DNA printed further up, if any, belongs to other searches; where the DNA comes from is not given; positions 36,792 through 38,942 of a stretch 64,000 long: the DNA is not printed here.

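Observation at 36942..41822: Septu-like ATPase/HNH core joined to a second, degenerate HNH module and a membrane-anchored patatin phospholipase: a candidate undescribed defence operon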

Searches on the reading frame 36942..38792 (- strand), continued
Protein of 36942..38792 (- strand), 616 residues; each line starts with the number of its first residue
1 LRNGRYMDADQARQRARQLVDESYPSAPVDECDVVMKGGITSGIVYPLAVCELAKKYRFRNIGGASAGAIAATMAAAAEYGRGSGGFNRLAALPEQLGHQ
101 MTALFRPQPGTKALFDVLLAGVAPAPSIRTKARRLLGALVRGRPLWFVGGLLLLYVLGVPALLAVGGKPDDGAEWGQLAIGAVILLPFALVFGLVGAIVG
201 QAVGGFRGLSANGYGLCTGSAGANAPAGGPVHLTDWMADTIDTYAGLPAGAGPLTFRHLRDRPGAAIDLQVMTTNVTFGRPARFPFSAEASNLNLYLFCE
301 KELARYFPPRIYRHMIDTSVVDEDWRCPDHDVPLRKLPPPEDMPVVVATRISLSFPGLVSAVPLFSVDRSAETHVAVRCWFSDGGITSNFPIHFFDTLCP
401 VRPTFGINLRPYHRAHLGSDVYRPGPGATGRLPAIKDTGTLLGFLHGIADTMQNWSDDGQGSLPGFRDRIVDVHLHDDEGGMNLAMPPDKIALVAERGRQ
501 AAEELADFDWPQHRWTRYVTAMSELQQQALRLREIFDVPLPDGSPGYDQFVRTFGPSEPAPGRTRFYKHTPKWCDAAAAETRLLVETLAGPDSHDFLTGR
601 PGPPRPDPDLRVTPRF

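Call 29: find_encoding_contigs(protein=P0009, flank=8000, max_places=3)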
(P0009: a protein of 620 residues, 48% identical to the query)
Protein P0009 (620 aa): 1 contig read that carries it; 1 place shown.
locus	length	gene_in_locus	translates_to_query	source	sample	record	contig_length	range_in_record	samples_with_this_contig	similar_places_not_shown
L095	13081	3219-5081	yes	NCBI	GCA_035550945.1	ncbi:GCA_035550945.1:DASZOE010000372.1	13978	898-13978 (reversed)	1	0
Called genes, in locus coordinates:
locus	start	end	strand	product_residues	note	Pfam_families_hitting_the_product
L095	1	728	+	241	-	?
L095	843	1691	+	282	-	PF10517:DM13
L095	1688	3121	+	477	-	PF01569:PAP2 (weak), PF22778:VCPO_2nd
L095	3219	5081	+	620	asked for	PF01734:Patatin (faint)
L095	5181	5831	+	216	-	PF04542:Sigma70_r2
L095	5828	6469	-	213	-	PF00027:cNMP_binding, PF13545:HTH_Crp_2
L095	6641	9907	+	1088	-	PF00211:Guanylate_cyc, PF13191:AAA_16, PF13401:AAA_22 (weak), PF13424:TPR_12 (faint)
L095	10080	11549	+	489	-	PF00305:Lipoxygenase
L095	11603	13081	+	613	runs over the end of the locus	PF03098:An_peroxidase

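Call 37: search_dna_similar(query=window:36942-38792:-, collection=plasmids, mode=protein, max_evalue=1e-10, max_rows=40)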
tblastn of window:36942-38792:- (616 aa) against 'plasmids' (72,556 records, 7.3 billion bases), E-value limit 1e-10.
Records with a match: 20; places in all: 20; records where one place covers at least 80% of the query: 0.
Best place of each record, by identity: <60% 20.
By first word of the organism name: Rhizobium 8; Sinorhizobium 4; Paracoccus 2; Tistrella 1; Methylobacterium 1; Mesorhizobium 1; Deinococcus 1; Asticcacaulis 1; Novosphingobium 1.
By predicted mobility (MOB-suite, as given by PLSDB): non-mobilizable 12; conjugative 8.
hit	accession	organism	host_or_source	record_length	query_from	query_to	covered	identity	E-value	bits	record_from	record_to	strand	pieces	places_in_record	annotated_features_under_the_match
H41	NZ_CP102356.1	Paracoccus sp. SMMA_5_TC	pure culture,Lotus pond, a sulfur-borax ...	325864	28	551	74%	43.1%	9e-55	284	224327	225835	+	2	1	patatin-like phospholipase family protein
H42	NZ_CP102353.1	Paracoccus sp. SMMA_5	pure culture,Lotus pond, a sulfur-borax ...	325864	28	551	74%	43.1%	9e-55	284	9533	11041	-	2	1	patatin-like phospholipase family protein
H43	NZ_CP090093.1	Rhizobium leguminosarum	Galega,Cell culture,Plant nodule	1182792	26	594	79%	40.0%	2e-56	295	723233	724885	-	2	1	record has no annotation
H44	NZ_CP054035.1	Rhizobium indicum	Pisum sativum l. (pea),Pure culture,Pea ...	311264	26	594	79%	39.7%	5e-56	293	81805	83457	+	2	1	patatin-like phospholipase family protein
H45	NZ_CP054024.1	Rhizobium indicum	Pisum sativum l. (pea),Pure culture,Pea ...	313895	26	594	79%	39.7%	5e-56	293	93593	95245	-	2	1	patatin-like phospholipase family protein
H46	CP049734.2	Rhizobium leguminosarum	Pisum sativum,Pisum sativum nodules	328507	26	594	79%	39.7%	5e-56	293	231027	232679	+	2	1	RpoH suppressor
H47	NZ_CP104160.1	Rhizobium sp. CB3060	Leucaena leucocephala,cell culture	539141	26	557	73%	41.6%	9e-52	284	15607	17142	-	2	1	patatin-like phospholipase family protein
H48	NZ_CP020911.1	Rhizobium etli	Phaseolus vulgaris,cell culture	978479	26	557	72%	42.0%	4e-52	285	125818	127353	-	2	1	patatin-like phospholipase family protein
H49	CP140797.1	Rhizobium beringeri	Trifolium pratense,whole organism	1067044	22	556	70%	41.7%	4e-52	286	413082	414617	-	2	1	patatin-like phospholipase family protein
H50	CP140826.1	Rhizobium beringeri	Trifolium pratense,whole organism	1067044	22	556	70%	41.7%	4e-52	286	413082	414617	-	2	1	patatin-like phospholipase family protein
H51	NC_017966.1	Tistrella mobilis KA081020-065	-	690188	28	526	63%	41.6%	5e-48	264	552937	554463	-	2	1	patatin-like phospholipase family protein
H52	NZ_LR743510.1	Methylobacterium bullatum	-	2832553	26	412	63%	36.9%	1e-33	145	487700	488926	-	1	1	none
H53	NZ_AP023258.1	Mesorhizobium sp. L-2-11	Lotus japonicus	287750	32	412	62%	35.7%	6e-36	152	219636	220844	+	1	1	patatin-like phospholipase family protein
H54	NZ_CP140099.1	Deinococcus sp. AB2017081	pure culture,soil near an iron factory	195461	174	548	61%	33.9%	1e-50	197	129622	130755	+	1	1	patatin-like phospholipase family protein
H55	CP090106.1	Sinorhizobium meliloti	Medicago,Cell culture,Plant nodule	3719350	195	547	57%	33.3%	6e-36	178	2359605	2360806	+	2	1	none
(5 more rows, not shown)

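Call 38: get_annotated_region(hit=H44, flank=7000)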
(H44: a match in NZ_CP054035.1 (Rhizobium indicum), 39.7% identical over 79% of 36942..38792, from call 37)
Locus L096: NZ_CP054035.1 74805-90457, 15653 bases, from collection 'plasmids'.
description: Rhizobium indicum strain JKLM 13E plasmid pPR13E04, complete sequence
organism: Rhizobium indicum (NCBI taxid 2583231)
taxonomy: Bacteria; Pseudomonadota; Alphaproteobacteria; Hyphomicrobiales; Rhizobiaceae; Rhizobium; Rhizobium indicum
host: -; source: Pisum sativum l. (pea),Pure culture,Pea root nodules,pea root nodules; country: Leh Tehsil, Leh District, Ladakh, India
typing (MOB-suite, as given by PLSDB): conjugative; relaxase MOBP; mating-pair formation MPF_T
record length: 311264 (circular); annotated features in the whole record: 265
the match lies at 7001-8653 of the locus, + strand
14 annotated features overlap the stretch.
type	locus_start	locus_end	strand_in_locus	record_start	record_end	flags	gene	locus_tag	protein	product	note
CDS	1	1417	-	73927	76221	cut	-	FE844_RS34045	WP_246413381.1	AAA family ATPase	-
CDS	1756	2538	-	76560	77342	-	-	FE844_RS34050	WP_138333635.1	hypothetical protein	-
CDS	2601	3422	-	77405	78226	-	-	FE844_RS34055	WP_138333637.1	hypothetical protein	-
CDS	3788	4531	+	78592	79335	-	-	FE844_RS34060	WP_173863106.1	hypothetical protein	-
CDS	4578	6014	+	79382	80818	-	-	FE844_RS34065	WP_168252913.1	AAA family ATPase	-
CDS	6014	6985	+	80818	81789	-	-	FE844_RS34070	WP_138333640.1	endonuclease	-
CDS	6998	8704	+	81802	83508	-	-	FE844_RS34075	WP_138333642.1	patatin-like phospholipase family protein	-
CDS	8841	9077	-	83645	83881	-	-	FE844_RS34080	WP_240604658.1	OST-HTH/LOTUS domain-containing protein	-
CDS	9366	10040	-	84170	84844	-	-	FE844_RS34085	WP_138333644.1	transcriptional regulator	-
CDS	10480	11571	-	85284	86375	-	ugpC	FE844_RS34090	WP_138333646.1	sn-glycerol-3-phosphate ABC transporter ATP-binding protein UgpC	-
CDS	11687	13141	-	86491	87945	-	-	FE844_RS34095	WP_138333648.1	extracellular solute-binding protein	-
CDS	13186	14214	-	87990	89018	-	-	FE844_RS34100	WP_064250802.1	carbohydrate ABC transporter permease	GO:0008643 - carbohydrate transport [Evidence IEA]; GO:0055085 - transmembrane transport [Evidence IEA]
CDS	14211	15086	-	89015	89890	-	-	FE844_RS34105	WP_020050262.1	sugar ABC transporter permease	-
CDS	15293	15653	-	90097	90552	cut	-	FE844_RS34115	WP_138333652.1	RbsD/FucU family protein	-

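Call 39: get_annotated_region(hit=H41, flank=7000)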
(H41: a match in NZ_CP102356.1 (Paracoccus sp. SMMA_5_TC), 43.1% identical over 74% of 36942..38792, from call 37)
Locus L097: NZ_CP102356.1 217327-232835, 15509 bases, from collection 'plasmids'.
description: Paracoccus sp. SMMA_5_TC plasmid pNSM5TCa, complete sequence
organism: Paracoccus sp. SMMA_5_TC (NCBI taxid 2654280)
taxonomy: Bacteria; Pseudomonadota; Alphaproteobacteria; Rhodobacterales; Paracoccaceae; Paracoccus; Paracoccus sp. SMMA 5 TC
host: -; source: pure culture,Lotus pond, a sulfur-borax hot spring; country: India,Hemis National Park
typing (MOB-suite, as given by PLSDB): non-mobilizable
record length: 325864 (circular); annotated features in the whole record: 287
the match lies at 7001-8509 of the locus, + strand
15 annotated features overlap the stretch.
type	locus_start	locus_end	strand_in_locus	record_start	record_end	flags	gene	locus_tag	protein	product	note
CDS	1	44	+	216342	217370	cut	argC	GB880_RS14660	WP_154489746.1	N-acetyl-gamma-glutamyl-phosphate reductase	GO:0006592 - ornithine biosynthetic process [Evidence IEA]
CDS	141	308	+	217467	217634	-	-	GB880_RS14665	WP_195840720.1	hypothetical protein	-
CDS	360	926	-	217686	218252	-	efp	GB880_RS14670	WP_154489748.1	elongation factor P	GO:0006414 - translational elongation [Evidence IEA]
CDS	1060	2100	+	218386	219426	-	epmA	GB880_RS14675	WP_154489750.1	EF-P lysine aminoacylase EpmA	GO:0006430 - lysyl-tRNA aminoacylation [Evidence IEA]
CDS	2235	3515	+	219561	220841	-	-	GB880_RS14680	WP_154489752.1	lytic murein transglycosylase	-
CDS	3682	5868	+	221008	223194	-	-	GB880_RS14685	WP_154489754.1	AAA family ATPase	-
CDS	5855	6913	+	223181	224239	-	-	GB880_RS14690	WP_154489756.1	endonuclease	-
CDS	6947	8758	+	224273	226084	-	-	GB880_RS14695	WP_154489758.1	patatin-like phospholipase family protein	GO:0006629 - lipid metabolic process [Evidence IEA]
CDS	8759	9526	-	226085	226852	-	-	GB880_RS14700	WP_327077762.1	ATP-binding cassette domain-containing protein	-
CDS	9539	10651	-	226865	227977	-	-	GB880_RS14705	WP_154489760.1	succinylglutamate desuccinylase/aspartoacylase family protein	-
CDS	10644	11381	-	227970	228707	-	-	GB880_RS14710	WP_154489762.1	ABC transporter permease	-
CDS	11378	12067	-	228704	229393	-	-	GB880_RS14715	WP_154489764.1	ABC transporter permease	-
CDS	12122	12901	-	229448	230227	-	-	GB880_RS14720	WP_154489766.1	transporter substrate-binding domain-containing protein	-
CDS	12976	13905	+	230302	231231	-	-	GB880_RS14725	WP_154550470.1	MurR/RpiR family transcriptional regulator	GO:0006355 - regulation of DNA-templated transcription [Evidence IEA]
CDS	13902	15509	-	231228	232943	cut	-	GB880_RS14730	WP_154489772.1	AMP-binding protein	-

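Call 40: get_annotated_region(hit=H48, flank=7000)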
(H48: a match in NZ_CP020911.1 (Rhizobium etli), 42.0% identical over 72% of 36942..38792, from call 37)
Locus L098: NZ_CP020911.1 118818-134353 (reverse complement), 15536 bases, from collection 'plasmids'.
description: Rhizobium etli strain NXC12 plasmid pRetNXC12e, complete sequence
organism: Rhizobium etli (NCBI taxid 29449)
taxonomy: Bacteria; Pseudomonadota; Alphaproteobacteria; Hyphomicrobiales; Rhizobiaceae; Rhizobium; Rhizobium etli
host: -; source: Phaseolus vulgaris,cell culture; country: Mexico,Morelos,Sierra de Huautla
typing (MOB-suite, as given by PLSDB): conjugative; relaxase MOBQ; mating-pair formation MPF_T
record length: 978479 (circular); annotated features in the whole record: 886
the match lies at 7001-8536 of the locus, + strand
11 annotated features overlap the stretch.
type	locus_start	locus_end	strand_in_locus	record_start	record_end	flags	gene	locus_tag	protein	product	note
CDS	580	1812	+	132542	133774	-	-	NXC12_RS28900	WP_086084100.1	endonuclease/exonuclease/phosphatase family protein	-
CDS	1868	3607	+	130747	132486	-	-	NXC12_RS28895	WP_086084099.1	DUF6119 family protein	-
CDS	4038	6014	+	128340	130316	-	-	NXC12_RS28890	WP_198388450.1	AAA family ATPase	-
CDS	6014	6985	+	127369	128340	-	-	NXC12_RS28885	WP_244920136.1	hypothetical protein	-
CDS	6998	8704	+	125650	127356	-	-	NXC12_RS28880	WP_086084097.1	patatin-like phospholipase family protein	-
CDS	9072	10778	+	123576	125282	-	-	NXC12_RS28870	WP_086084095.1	N-6 DNA methylase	GO:0006306 - DNA methylation [Evidence IEA]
CDS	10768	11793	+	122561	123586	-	-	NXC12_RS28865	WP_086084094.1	hypothetical protein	-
CDS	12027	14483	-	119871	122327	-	-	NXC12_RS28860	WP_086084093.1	AAA family ATPase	GO:0006302 - double-strand break repair [Evidence IEA]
CDS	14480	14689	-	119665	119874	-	-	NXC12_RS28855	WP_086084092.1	hypothetical protein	-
CDS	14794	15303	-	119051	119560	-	-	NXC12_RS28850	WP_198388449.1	hypothetical protein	-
CDS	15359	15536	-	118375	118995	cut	-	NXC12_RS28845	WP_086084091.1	hypothetical protein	-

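Call 60: predict_structure(alignment_id=A1)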
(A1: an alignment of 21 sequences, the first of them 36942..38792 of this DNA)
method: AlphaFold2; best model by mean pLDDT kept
length: 616 residues; sequences in the alignment: 21
mean_pLDDT: 79.3   pTM: 0.80
mean pLDDT of the five models: 79.3, 79.0, 78.4, 77.5, 75.2
residues with pLDDT >= 90: 179; 70-90: 292; 50-70: 102; < 50: 43
segments of 3 or more residues with pLDDT < 50: 1-4, 385-396, 426-430, 456-464, 608-616
pLDDT, mean of each block of 10 residues (from residue 1): 62 94 91 76 85 93 81 95 96 87 87 91 86 93 94 91 85 85 90 93 89 86 72 90 92 93 87 77 66 73 91 94 90 91 92 73 80 79 51 50 60 65 53 70 78 46 53 73 81 90 82 77 77 84 85 72 64 88 78 64 58 32
secondary structure, 60 per line:
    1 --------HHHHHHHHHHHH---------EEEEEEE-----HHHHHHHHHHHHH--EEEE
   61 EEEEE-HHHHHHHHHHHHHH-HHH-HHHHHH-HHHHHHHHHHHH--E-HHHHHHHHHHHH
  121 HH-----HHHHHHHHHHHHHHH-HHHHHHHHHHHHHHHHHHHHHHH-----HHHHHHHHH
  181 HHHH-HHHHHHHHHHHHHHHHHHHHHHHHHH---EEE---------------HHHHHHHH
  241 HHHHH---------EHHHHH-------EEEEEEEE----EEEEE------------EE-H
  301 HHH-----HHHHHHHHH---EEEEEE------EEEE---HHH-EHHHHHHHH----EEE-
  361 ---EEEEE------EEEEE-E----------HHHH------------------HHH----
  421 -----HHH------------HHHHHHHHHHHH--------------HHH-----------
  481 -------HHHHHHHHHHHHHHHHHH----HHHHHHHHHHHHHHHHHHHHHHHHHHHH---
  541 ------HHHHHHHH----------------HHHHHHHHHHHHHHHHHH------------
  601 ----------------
elements in order: H9-20 E30-36 H42-54 E57-65 H67-80 H86-91 H93-104 H109-122 H128-142 H144-166 H172-184 H186-211 E215-217 H233-245 H256-260 E268-275 E280-284 H300-303 H309-317 E321-326 E333-336 H345-352 E357-359 E364-368 E375-379 H392-395 H441-452 H488-505 H510-537 H547-554 H571-588

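Call 63: search_solved_structures(query=A1, max_evalue=0.01)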
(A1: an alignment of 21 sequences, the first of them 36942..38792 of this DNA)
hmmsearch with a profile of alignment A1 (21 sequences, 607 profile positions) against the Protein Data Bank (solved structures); distinct sequences matched with E-value up to 0.01: 2.
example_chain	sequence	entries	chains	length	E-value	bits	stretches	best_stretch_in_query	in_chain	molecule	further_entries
4akx_B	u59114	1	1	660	0.002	20.1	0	34-77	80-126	EXOU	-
3tu3_B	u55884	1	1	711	0.0025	19.8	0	34-77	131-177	ExoU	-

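Call 64: fold_search(model_id=the predicted structure, library=pdb)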
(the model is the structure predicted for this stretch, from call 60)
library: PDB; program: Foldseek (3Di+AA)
matches with E <= 10: 129; with E <= 0.001: 0
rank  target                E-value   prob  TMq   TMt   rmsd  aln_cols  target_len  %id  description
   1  4kyi_E                4.2e-03  0.90  0.22  0.25  23.0       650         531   14  Crystal structure of the phospholipase VipD from Legionella pneumophila in complex with the human GTPase Rab5 (released 2014-08-13)
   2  4akf                  5.6e-03  0.99  0.20  0.22  21.0       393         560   15  Crystal structure of VipD from Legionella pneumophila (released 2012-12-26)
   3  4qmk_A                7.5e-03  0.89  0.14  0.16  21.9       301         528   16  Crystal structure of type III effector protein ExoU (exoU) (released 2014-12-17)
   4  4kyi_G                1.0e-02  0.80  0.22  0.25  22.2       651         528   14  Crystal structure of the phospholipase VipD from Legionella pneumophila in complex with the human GTPase Rab5 (released 2014-08-13)
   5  4kyi_C                1.4e-02  0.85  0.22  0.26  24.7       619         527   14  Crystal structure of the phospholipase VipD from Legionella pneumophila in complex with the human GTPase Rab5 (released 2014-08-13)
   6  4akx_B                2.5e-02  0.51  0.16  0.18  26.2       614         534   13  Structure of the heterodimeric complex ExoU-SpcU from the type III secretion system (T3SS) of Pseudomonas aeruginosa (released 2012-04-18)
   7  4kyi_A                2.8e-02  0.72  0.22  0.25  23.6       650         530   13  Crystal structure of the phospholipase VipD from Legionella pneumophila in complex with the human GTPase Rab5 (released 2014-08-13)
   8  3tu3_B                3.5e-02  0.84  0.15  0.17  20.7       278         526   17  1.92 Angstrom resolution crystal structure of the full-length SpcU in complex with full-length ExoU from the type III  (released 2012-05-23)
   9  6z0c_A                1.2e+00  0.08  0.07  0.16  30.1       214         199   14  Structure of in silico modelled artificial Maquette-3 protein (released 2021-03-17)
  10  8d9p                  1.3e+00  0.08  0.07  0.17  30.3       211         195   14  De Novo Photosynthetic Reaction Center Protein Equipped with Heme B and Mn(II) cations (released 2022-09-28)
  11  9evd_M                1.4e+00  0.04  0.07  0.14  22.8       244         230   14  In situ structure of the peripheral stalk of the mitochondrial ATPsynthase in whole Polytomella cells (released 2024-09-18)
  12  5fya_B                1.5e+00  0.14  0.17  0.36  15.2       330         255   14  Cubic crystal of the native PlpD (released 2016-04-06)
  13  5vjs                  1.5e+00  0.08  0.07  0.17  30.0       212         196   14  De Novo Photosynthetic Reaction Center Protein Equipped with Heme B, a synthetic Zn porphyrin, and Zn(II) cations (released 2018-04-25)
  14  6z0c_C                1.7e+00  0.08  0.07  0.17  28.6       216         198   15  Structure of in silico modelled artificial Maquette-3 protein (released 2021-03-17)
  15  8ahx_E                2.0e+00  0.07  0.06  0.14  23.8       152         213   18  Cryo-EM structure of the nitrogen-fixation associated NADH:ferredoxin oxidoreductase RNF from Azotobacter vinelandii (released 2023-11-01)
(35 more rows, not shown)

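Call 73: find_encoding_contigs(protein=P0121, flank=6000, max_places=6)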
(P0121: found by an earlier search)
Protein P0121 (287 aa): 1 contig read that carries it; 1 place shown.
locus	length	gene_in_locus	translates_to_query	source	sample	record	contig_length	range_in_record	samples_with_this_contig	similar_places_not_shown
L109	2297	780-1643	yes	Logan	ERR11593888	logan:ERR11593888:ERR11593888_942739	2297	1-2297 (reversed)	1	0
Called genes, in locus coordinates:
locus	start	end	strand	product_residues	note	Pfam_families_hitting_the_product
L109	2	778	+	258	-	?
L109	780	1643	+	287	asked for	-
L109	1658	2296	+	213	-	?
